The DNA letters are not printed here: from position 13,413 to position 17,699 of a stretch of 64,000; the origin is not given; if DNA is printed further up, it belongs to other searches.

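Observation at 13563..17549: A 1328-aa secreted SGDH-propeller/PKD/5xPA14 protein assembled from exact 810-bp tandem DNA repeats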

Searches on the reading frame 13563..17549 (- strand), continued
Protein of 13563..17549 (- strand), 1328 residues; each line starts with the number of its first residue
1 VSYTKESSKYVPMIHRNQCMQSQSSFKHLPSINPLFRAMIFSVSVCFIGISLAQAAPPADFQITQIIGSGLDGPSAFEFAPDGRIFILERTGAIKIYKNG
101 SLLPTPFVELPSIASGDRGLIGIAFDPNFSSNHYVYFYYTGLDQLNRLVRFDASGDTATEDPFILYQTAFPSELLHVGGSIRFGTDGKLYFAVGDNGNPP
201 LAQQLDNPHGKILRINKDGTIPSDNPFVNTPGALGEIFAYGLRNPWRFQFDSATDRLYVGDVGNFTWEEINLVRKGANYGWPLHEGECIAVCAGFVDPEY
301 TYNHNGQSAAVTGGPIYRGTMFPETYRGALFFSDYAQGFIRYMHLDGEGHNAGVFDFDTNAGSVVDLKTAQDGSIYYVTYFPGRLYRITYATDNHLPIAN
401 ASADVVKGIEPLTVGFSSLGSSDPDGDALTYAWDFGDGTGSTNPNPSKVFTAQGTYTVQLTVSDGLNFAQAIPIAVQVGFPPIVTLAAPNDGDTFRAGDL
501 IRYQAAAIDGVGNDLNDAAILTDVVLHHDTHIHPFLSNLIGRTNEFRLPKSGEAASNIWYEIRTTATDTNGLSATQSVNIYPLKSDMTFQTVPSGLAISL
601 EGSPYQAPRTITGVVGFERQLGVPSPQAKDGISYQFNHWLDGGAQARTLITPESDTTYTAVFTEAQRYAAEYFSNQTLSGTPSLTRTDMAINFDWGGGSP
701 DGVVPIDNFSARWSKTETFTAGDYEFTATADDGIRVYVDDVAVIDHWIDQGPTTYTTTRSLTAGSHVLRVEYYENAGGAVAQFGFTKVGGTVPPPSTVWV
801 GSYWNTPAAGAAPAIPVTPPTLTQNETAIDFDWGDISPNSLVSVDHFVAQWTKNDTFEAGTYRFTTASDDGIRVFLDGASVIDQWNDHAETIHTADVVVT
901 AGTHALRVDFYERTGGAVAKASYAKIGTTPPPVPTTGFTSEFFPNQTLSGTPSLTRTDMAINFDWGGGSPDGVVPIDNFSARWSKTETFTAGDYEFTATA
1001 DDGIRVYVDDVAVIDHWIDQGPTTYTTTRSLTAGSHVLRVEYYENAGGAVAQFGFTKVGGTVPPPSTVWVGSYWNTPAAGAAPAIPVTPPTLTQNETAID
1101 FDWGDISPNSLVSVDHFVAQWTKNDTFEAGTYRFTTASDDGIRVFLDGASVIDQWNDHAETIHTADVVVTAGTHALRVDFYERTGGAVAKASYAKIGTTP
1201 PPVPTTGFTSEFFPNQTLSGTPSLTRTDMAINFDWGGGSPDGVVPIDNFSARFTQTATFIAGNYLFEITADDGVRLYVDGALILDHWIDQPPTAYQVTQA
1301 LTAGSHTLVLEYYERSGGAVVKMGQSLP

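Call 13: find_homologous_proteins(query=window:13563-17549:-, max_evalue=1e-10)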
Query window:13563-17549:- (1328 aa): 6586 proteins with E <= 1e-10 among 8000 candidates; the best 120 are listed.
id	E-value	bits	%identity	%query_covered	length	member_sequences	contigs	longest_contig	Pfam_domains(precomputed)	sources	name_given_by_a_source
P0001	0.0e+0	3049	100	99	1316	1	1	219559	PF22352.3,PF00801.27,PF07691.18,PF17996.8,PF07995.18,PF18911.7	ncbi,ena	-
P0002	0.0e+0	1950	65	97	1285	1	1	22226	PF22352.3,PF00801.27,PF07691.18,PF17957.8,PF17996.8,PF07995.18,PF18911.7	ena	-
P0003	0.0e+0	1927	56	96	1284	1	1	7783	PF00801.27,PF07691.18,PF07995.18,PF18911.7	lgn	-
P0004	0.0e+0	1779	52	97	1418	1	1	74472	PF22352.3,PF00801.27,PF16990.12,PF07691.18,PF23500.2,PF17996.8,PF07995.18,PF18911.7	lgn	-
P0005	0.0e+0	1770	52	97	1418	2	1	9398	PF22352.3,PF00801.27,PF07691.18,PF23500.2,PF17996.8,PF07995.18,PF18911.7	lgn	-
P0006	0.0e+0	1764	51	98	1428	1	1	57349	PF00801.27,PF07691.18,PF10528.15,PF17996.8,PF07995.18,PF18911.7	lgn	-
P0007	0.0e+0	1764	56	97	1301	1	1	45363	PF22352.3,PF00801.27,PF07691.18,PF10528.15,PF17996.8,PF07995.18,PF18911.7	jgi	jgi:glucose/arabinose dehydrogenase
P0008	0.0e+0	1754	52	97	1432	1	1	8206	PF00801.27,PF07691.18,PF17996.8,PF07995.18,PF18911.7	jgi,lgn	jgi:glucose/arabinose dehydrogenase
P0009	0.0e+0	1745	53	95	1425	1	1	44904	PF22352.3,PF00801.27,PF07691.18,PF17957.8,PF17996.8,PF07995.18,PF19077.7,PF18911.7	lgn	-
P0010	0.0e+0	1742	53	97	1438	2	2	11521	PF00801.27,PF07691.18,PF07995.18,PF18911.7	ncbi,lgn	-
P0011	0.0e+0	1734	51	96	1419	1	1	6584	PF22352.3,PF00801.27,PF16990.12,PF07691.18,PF23500.2,PF17996.8,PF07995.18,PF18911.7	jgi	jgi:glucose/arabinose dehydrogenase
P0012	0.0e+0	1731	53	97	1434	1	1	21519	PF22352.3,PF00801.27,PF07691.18,PF10528.15,PF17996.8,PF07995.18,PF18911.7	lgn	-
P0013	0.0e+0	1683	50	98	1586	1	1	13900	PF22352.3,PF00801.27,PF07691.18,PF17996.8,PF07995.18,PF18911.7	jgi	jgi:glucose/arabinose dehydrogenase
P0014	0.0e+0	1682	53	97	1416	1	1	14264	PF00801.27,PF07691.18,PF17996.8,PF07995.18,PF18911.7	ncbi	-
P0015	0.0e+0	1681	51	97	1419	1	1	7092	PF22352.3,PF00801.27,PF16990.12,PF07691.18,PF23500.2,PF17996.8,PF07995.18,PF18911.7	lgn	-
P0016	0.0e+0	1671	50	96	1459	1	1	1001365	PF00801.27,PF07691.18,PF10528.15,PF17996.8,PF07995.18,PF18911.7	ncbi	-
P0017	0.0e+0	1655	50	97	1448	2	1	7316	PF22352.3,PF00801.27,PF07691.18,PF17996.8,PF07995.18,PF18911.7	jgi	jgi:glucose/arabinose dehydrogenase/PKD repeat protein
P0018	0.0e+0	1653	50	98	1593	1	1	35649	PF00801.27,PF07691.18,PF17996.8,PF07995.18,PF18911.7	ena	-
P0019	0.0e+0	1653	52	96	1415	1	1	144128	PF22352.3,PF00801.27,PF07691.18,PF17996.8,PF16841.12,PF07995.18,PF18911.7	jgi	-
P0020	0.0e+0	1643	52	97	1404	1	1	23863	PF22352.3,PF00801.27,PF07691.18,PF10528.15,PF17996.8,PF07995.18,PF18911.7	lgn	-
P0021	0.0e+0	1638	51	95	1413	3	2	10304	PF22352.3,PF00801.27,PF07691.18,PF17996.8,PF07995.18,PF18911.7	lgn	-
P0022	0.0e+0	1636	52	97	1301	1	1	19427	PF00801.27,PF07691.18,PF17996.8,PF07995.18,PF18911.7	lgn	-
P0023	0.0e+0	1633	50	96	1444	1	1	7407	PF22352.3,PF00801.27,PF07691.18,PF17996.8,PF07995.18,PF18911.7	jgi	jgi:glucose/arabinose dehydrogenase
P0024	0.0e+0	1632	53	97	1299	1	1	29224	PF22352.3,PF00801.27,PF07691.18,PF17957.8,PF17996.8,PF07995.18,PF18911.7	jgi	jgi:glucose/arabinose dehydrogenase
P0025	0.0e+0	1631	49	96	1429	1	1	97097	PF00801.27,PF07691.18,PF17996.8,PF07995.18,PF18911.7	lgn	-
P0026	0.0e+0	1627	49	99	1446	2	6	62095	PF22352.3,PF00801.27,PF07691.18,PF17996.8,PF07995.18,PF18911.7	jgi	jgi:glucose/arabinose dehydrogenase/PKD repeat protein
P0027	0.0e+0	1625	50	97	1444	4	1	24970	PF22352.3,PF00801.27,PF07691.18,PF10528.15,PF17996.8,PF07995.18,PF18911.7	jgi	jgi:glucose/arabinose dehydrogenase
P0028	0.0e+0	1617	50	97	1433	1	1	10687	PF00801.27,PF07691.18,PF17996.8,PF07995.18,PF18911.7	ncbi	-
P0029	0.0e+0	1616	53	96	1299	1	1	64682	PF22352.3,PF00801.27,PF07691.18,PF17957.8,PF17996.8,PF07995.18,PF18911.7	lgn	-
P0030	0.0e+0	1610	51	95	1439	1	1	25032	PF22352.3,PF00801.27,PF07691.18,PF23500.2,PF10528.15,PF17996.8,PF07995.18,PF18911.7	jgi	jgi:glucose/arabinose dehydrogenase/PKD repeat protein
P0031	0.0e+0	1606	51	96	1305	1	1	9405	PF00801.27,PF07691.18,PF23500.2,PF17996.8,PF07995.18,PF18911.7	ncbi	-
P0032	0.0e+0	1599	50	95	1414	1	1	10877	PF22352.3,PF00801.27,PF07691.18,PF17996.8,PF07995.18,PF18911.7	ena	-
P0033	0.0e+0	1586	50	95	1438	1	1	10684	PF22352.3,PF00801.27,PF07691.18,PF10528.15,PF17996.8,PF16841.12,PF07995.18,PF18911.7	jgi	jgi:glucose/arabinose dehydrogenase/PKD repeat protein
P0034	0.0e+0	1584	51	96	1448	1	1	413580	PF00801.27,PF07691.18,PF17996.8,PF07995.18,PF18911.7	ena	-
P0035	0.0e+0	1583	50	96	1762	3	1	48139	PF00801.27,PF07691.18,PF17996.8,PF20102.5,PF07995.18,PF18911.7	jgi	jgi:glucose/arabinose dehydrogenase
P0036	0.0e+0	1583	53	96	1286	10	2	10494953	PF22352.3,PF00801.27,PF07691.18,PF17996.8,PF07995.18,PF18911.7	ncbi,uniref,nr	ncbi:hypothetical protein GCM10010399_58760 [Dactylosporangium fulvum]|uniref:PA14 domain-containing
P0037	0.0e+0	1583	49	96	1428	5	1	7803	PF00801.27,PF07691.18,PF17996.8,PF07995.18,PF18911.7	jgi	-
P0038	0.0e+0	1582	50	97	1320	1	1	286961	PF00801.27,PF07691.18,PF17996.8,PF07995.18,PF18911.7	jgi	jgi:glucose/arabinose dehydrogenase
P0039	0.0e+0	1582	51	98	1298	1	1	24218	PF00801.27,PF07691.18,PF17996.8,PF07995.18,PF18911.7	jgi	jgi:glucose/arabinose dehydrogenase/PKD repeat protein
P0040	0.0e+0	1579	52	98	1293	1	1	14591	PF22352.3,PF00801.27,PF07691.18,PF17996.8,PF07995.18,PF18911.7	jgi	jgi:glucose/arabinose dehydrogenase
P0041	0.0e+0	1577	50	95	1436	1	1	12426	PF00801.27,PF07691.18,PF17996.8,PF01835.26,PF07995.18,PF18911.7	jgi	jgi:glucose/arabinose dehydrogenase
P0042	0.0e+0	1576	52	97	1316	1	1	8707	PF00801.27,PF07691.18,PF07995.18,PF18911.7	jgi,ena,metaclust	metaclust:\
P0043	0.0e+0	1575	50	97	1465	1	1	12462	PF00801.27,PF07691.18,PF17957.8,PF10528.15,PF17996.8,PF07995.18,PF18911.7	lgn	-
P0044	0.0e+0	1573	48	97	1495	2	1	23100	PF00801.27,PF07691.18,PF17996.8,PF07995.18,PF18911.7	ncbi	-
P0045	0.0e+0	1561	50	95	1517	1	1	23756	PF00801.27,PF07691.18,PF10528.15,PF17996.8,PF16841.12,PF07995.18,PF18911.7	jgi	jgi:glucose/arabinose dehydrogenase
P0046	0.0e+0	1557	52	97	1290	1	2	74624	PF22352.3,PF00801.27,PF07691.18,PF10528.15,PF17996.8,PF07995.18,PF18911.7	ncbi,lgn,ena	ncbi:MAG: PA14 domain-containing protein [Patescibacteria group bacterium]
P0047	0.0e+0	1555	50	96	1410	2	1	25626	PF00801.27,PF07691.18,PF17996.8,PF16841.12,PF07995.18,PF18911.7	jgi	jgi:glucose/arabinose dehydrogenase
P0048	0.0e+0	1554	52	95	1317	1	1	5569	PF22352.3,PF00801.27,PF07691.18,PF17996.8,PF07995.18,PF18911.7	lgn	-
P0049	0.0e+0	1552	47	97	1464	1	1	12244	PF00801.27,PF07691.18,PF07995.18,PF18911.7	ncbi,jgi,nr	ncbi:PKD domain-containing protein [Candidatus Microgenomates bacterium]|nr:MAG: PKD domain-containi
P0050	0.0e+0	1551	49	96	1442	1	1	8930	PF00801.27,PF07691.18,PF10528.15,PF17996.8,PF07995.18,PF18911.7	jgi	jgi:glucose/arabinose dehydrogenase/PKD repeat protein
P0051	0.0e+0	1551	49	97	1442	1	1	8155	PF22352.3,PF00801.27,PF07691.18,PF17996.8,PF07995.18,PF18911.7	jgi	jgi:glucose/arabinose dehydrogenase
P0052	0.0e+0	1548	50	98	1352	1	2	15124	PF00801.27,PF07691.18,PF17996.8,PF07472.18,PF07995.18,PF18911.7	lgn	-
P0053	0.0e+0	1543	53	88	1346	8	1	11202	PF07081.19,PF22352.3,PF00801.27,PF07691.18,PF17996.8,PF07995.18,PF18911.7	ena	-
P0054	0.0e+0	1540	51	95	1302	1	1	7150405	PF22352.3,PF00801.27,PF07691.18,PF17996.8,PF07995.18,PF18911.7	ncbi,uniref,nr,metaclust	ncbi:Glucose/arabinose dehydrogenase, beta-propeller fold [Micromonospora rhizosphaerae]|uniref:Gluc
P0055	0.0e+0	1536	51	96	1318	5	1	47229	PF22352.3,PF00801.27,PF07691.18,PF16841.12,PF07995.18,PF18911.7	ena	-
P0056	0.0e+0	1527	54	86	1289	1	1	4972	PF00801.27,PF07691.18,PF17996.8,PF07995.18,PF18911.7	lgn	-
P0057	0.0e+0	1525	51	95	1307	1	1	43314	PF00801.27,PF07691.18,PF23500.2,PF17996.8,PF07995.18,PF18911.7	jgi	jgi:glucose/arabinose dehydrogenase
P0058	0.0e+0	1525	55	86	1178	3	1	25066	PF22352.3,PF00801.27,PF07691.18,PF07995.18,PF18911.7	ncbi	-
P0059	0.0e+0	1523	51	97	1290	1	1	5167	PF00801.27,PF07691.18,PF07995.18,PF18911.7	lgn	-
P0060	0.0e+0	1521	52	97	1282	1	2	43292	PF22352.3,PF00801.27,PF07691.18,PF10528.15,PF17996.8,PF00436.32,PF07995.18,PF18911.7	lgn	-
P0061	0.0e+0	1520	51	95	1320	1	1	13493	PF22352.3,PF00801.27,PF07691.18,PF23500.2,PF07995.18,PF18911.7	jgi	jgi:glucose/arabinose dehydrogenase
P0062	0.0e+0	1518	51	96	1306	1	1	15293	PF22352.3,PF00801.27,PF07691.18,PF17996.8,PF16841.12,PF07995.18,PF18911.7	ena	-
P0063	0.0e+0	1518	51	97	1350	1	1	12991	PF00801.27,PF07691.18,PF17996.8,PF07995.18,PF18911.7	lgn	-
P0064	0.0e+0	1518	51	95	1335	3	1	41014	PF22352.3,PF00801.27,PF07691.18,PF17996.8,PF16841.12,PF07995.18,PF18911.7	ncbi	-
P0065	0.0e+0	1517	52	96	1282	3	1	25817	PF00801.27,PF07691.18,PF23500.2,PF10528.15,PF17996.8,PF07995.18,PF18911.7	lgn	-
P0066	0.0e+0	1516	51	95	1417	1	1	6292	PF22352.3,PF00801.27,PF07691.18,PF17996.8,PF07995.18,PF18911.7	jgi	jgi:glucose/arabinose dehydrogenase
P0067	0.0e+0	1515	51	97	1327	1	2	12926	PF22352.3,PF00801.27,PF07691.18,PF23500.2,PF17996.8,PF07995.18,PF18911.7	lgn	-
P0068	0.0e+0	1515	53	96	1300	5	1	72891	PF22352.3,PF00801.27,PF07691.18,PF07995.18,PF18911.7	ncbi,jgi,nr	ncbi:MAG TPA: PA14 domain-containing protein [Dactylosporangium sp.]|jgi:glucose/arabinose dehydroge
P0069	0.0e+0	1515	51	96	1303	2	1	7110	PF22352.3,PF00801.27,PF07691.18,PF23500.2,PF17996.8,PF07995.18,PF18911.7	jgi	jgi:glucose/arabinose dehydrogenase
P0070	0.0e+0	1514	52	96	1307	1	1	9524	PF22352.3,PF00801.27,PF07691.18,PF23500.2,PF17996.8,PF16841.12,PF07995.18,PF18911.7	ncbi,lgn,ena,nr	ncbi:MAG TPA: PA14 domain-containing protein [Rugosimonospora sp.]|nr:PA14 domain-containing protein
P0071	0.0e+0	1512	51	97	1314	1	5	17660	PF22352.3,PF00801.27,PF07691.18,PF17996.8,PF07995.18,PF18911.7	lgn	-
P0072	0.0e+0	1512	50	97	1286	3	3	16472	PF22352.3,PF00801.27,PF07691.18,PF23500.2,PF17996.8,PF16841.12,PF07995.18,PF18911.7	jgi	jgi:glucose/arabinose dehydrogenase/PKD repeat protein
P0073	0.0e+0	1512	51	96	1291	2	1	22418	PF22352.3,PF00801.27,PF07691.18,PF23500.2,PF17996.8,PF07995.18,PF18911.7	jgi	jgi:glucose/arabinose dehydrogenase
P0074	0.0e+0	1511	50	99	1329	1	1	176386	PF22352.3,PF00801.27,PF07691.18,PF17996.8,PF07995.18,PF18911.7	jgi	jgi:glucose/arabinose dehydrogenase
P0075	0.0e+0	1511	50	97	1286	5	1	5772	PF22352.3,PF00801.27,PF07691.18,PF17996.8,PF07995.18,PF18911.7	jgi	-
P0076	0.0e+0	1511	52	96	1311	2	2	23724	PF22352.3,PF00801.27,PF07691.18,PF17996.8,PF07995.18,PF18911.7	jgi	jgi:glucose/arabinose dehydrogenase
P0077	0.0e+0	1510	50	96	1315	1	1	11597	PF00801.27,PF07691.18,PF17996.8,PF07995.18,PF18911.7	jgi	jgi:glucose/arabinose dehydrogenase/PKD repeat protein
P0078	0.0e+0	1510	51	95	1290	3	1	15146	PF00801.27,PF17963.8,PF07691.18,PF07995.18,PF18911.7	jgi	jgi:glucose/arabinose dehydrogenase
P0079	0.0e+0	1509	49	97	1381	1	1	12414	PF00801.27,PF07691.18,PF07995.18,PF18911.7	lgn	-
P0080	0.0e+0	1509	48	98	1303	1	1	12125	PF22352.3,PF00801.27,PF07691.18,PF17996.8,PF07995.18,PF18911.7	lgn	-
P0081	0.0e+0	1508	54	96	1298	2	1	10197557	PF22352.3,PF00801.27,PF07691.18,PF17957.8,PF07995.18,PF18911.7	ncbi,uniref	ncbi:PA14 domain-containing protein [Dactylosporangium sp. CA-139114]|uniref:PA14 domain-containing 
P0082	0.0e+0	1508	50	96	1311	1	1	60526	PF22352.3,PF00801.27,PF07691.18,PF17996.8,PF07995.18,PF18911.7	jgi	jgi:glucose/arabinose dehydrogenase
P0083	0.0e+0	1506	52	98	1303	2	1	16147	PF00801.27,PF07691.18,PF07995.18,PF18911.7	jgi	jgi:glucose/arabinose dehydrogenase/PKD repeat protein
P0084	0.0e+0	1506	49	99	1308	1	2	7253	PF22352.3,PF00801.27,PF07691.18,PF23500.2,PF17996.8,PF07995.18,PF18911.7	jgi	jgi:glucose/arabinose dehydrogenase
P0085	0.0e+0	1506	50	96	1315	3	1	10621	PF22352.3,PF00801.27,PF07691.18,PF17996.8,PF16841.12,PF07995.18,PF18911.7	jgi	jgi:glucose/arabinose dehydrogenase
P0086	0.0e+0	1505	49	97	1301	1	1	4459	PF00801.27,PF07691.18,PF17996.8,PF07995.18,PF18911.7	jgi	jgi:glucose/arabinose dehydrogenase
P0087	0.0e+0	1504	51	99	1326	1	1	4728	PF00801.27,PF07691.18,PF10528.15,PF07995.18,PF18911.7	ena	-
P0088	0.0e+0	1503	50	97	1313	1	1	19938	PF22352.3,PF00801.27,PF07691.18,PF23500.2,PF17996.8,PF07995.18,PF18911.7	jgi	jgi:glucose/arabinose dehydrogenase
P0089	0.0e+0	1503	52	95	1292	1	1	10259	PF00801.27,PF07691.18,PF17996.8,PF07995.18,PF18911.7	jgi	jgi:glucose/arabinose dehydrogenase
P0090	0.0e+0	1502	51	97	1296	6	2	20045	PF22352.3,PF00801.27,PF07691.18,PF17996.8,PF07995.18,PF18911.7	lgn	-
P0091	0.0e+0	1502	51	97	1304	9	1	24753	PF22352.3,PF00801.27,PF07691.18,PF23500.2,PF10528.15,PF17996.8,PF07995.18,PF18911.7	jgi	jgi:glucose/arabinose dehydrogenase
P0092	0.0e+0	1501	50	96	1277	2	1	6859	PF22352.3,PF00801.27,PF07691.18,PF23500.2,PF17996.8,PF07995.18,PF18911.7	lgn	-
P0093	0.0e+0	1500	49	98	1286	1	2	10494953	PF00801.27,PF07691.18,PF10528.15,PF07995.18,PF18911.7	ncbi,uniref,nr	ncbi:hypothetical protein GCM10010399_47210 [Dactylosporangium fulvum]|uniref:PA14 domain-containing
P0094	0.0e+0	1498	52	96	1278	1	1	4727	PF22352.3,PF00801.27,PF07691.18,PF23500.2,PF17996.8,PF07995.18,PF18911.7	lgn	-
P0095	0.0e+0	1498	50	98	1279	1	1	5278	PF22352.3,PF00801.27,PF07691.18,PF23500.2,PF10528.15,PF17996.8,PF07995.18,PF18911.7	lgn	-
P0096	0.0e+0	1497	51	95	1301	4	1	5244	PF00801.27,PF07691.18,PF23500.2,PF17996.8,PF07995.18,PF18911.7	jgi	jgi:glucose/arabinose dehydrogenase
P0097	0.0e+0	1496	51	95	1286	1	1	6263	PF22352.3,PF00801.27,PF07691.18,PF23500.2,PF17996.8,PF07995.18,PF18911.7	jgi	jgi:glucose/arabinose dehydrogenase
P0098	0.0e+0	1496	50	96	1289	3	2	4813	PF22352.3,PF00801.27,PF07691.18,PF23500.2,PF17996.8,PF07995.18,PF18911.7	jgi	jgi:glucose/arabinose dehydrogenase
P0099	0.0e+0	1495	49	95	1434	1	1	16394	PF00801.27,PF07691.18,PF17996.8,PF16841.12,PF07995.18,PF18911.7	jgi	jgi:glucose/arabinose dehydrogenase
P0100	0.0e+0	1494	50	99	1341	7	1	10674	PF00801.27,PF07691.18,PF17996.8,PF07995.18,PF18911.7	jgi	jgi:glucose/arabinose dehydrogenase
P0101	0.0e+0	1491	51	96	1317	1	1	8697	PF22352.3,PF00801.27,PF07691.18,PF17996.8,PF07995.18,PF18911.7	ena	-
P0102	0.0e+0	1491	50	96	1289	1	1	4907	PF22352.3,PF00801.27,PF07691.18,PF23500.2,PF17996.8,PF07995.18,PF18911.7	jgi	jgi:glucose/arabinose dehydrogenase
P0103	0.0e+0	1491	50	96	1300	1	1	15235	PF22352.3,PF00801.27,PF07691.18,PF23500.2,PF07995.18,PF18911.7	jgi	jgi:glucose/arabinose dehydrogenase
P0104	0.0e+0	1490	49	97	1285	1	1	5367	PF22352.3,PF00801.27,PF07691.18,PF17996.8,PF07995.18,PF18911.7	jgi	jgi:glucose/arabinose dehydrogenase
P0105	0.0e+0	1490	50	97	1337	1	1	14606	PF22352.3,PF00801.27,PF07691.18,PF07995.18,PF18911.7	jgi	jgi:glucose/arabinose dehydrogenase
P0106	0.0e+0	1489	51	86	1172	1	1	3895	PF00801.27,PF07691.18,PF07995.18,PF18911.7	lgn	-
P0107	0.0e+0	1488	50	95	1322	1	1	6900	PF22352.3,PF00801.27,PF07691.18,PF17996.8,PF16841.12,PF07995.18,PF18911.7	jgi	jgi:glucose/arabinose dehydrogenase/PKD repeat protein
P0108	0.0e+0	1487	53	86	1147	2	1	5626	PF00801.27,PF07691.18,PF07995.18,PF18911.7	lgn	-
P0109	0.0e+0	1487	50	95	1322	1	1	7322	PF22352.3,PF00801.27,PF07691.18,PF17996.8,PF16841.12,PF07995.18,PF18911.7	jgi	jgi:glucose/arabinose dehydrogenase/PKD repeat protein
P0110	0.0e+0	1485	51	95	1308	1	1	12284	PF22352.3,PF00801.27,PF07691.18,PF10528.15,PF17996.8,PF07995.18,PF18911.7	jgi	jgi:glucose/arabinose dehydrogenase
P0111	0.0e+0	1485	49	97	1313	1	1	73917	PF00801.27,PF07691.18,PF23500.2,PF00436.32,PF07995.18,PF18911.7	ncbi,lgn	-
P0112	0.0e+0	1485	50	95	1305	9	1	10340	PF22352.3,PF00801.27,PF17963.8,PF07691.18,PF23500.2,PF17996.8,PF07995.18,PF18911.7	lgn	-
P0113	0.0e+0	1483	50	97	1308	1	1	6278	PF22352.3,PF00801.27,PF07691.18,PF17957.8,PF17996.8,PF07995.18,PF18911.7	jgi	jgi:glucose/arabinose dehydrogenase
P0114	0.0e+0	1483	51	97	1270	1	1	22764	PF00801.27,PF07691.18,PF23500.2,PF17996.8,PF07995.18,PF18911.7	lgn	-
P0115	0.0e+0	1483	50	97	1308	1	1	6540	PF22352.3,PF00801.27,PF07691.18,PF23500.2,PF17996.8,PF07995.18,PF18911.7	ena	-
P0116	0.0e+0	1481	50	98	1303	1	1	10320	PF22352.3,PF00801.27,PF07691.18,PF23500.2,PF17996.8,PF07995.18,PF18911.7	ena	-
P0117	0.0e+0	1480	51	96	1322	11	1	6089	PF00801.27,PF07691.18,PF17996.8,PF07995.18,PF18911.7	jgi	jgi:glucose/arabinose dehydrogenase/PKD repeat protein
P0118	0.0e+0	1480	51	97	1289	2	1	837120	PF22352.3,PF00801.27,PF07691.18,PF23500.2,PF17996.8,PF07995.18,PF18911.7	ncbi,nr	ncbi:hypothetical protein Lesp02_11020 [Lentzea sp. NBRC 105346]|nr:hypothetical protein Lesp02_1102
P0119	0.0e+0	1479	50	96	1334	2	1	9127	PF00801.27,PF07691.18,PF07995.18,PF18911.7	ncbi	-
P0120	0.0e+0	1478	50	96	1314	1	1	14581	PF00801.27,PF07691.18,PF17996.8,PF07995.18,PF18911.7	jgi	jgi:glucose/arabinose dehydrogenase/PKD repeat protein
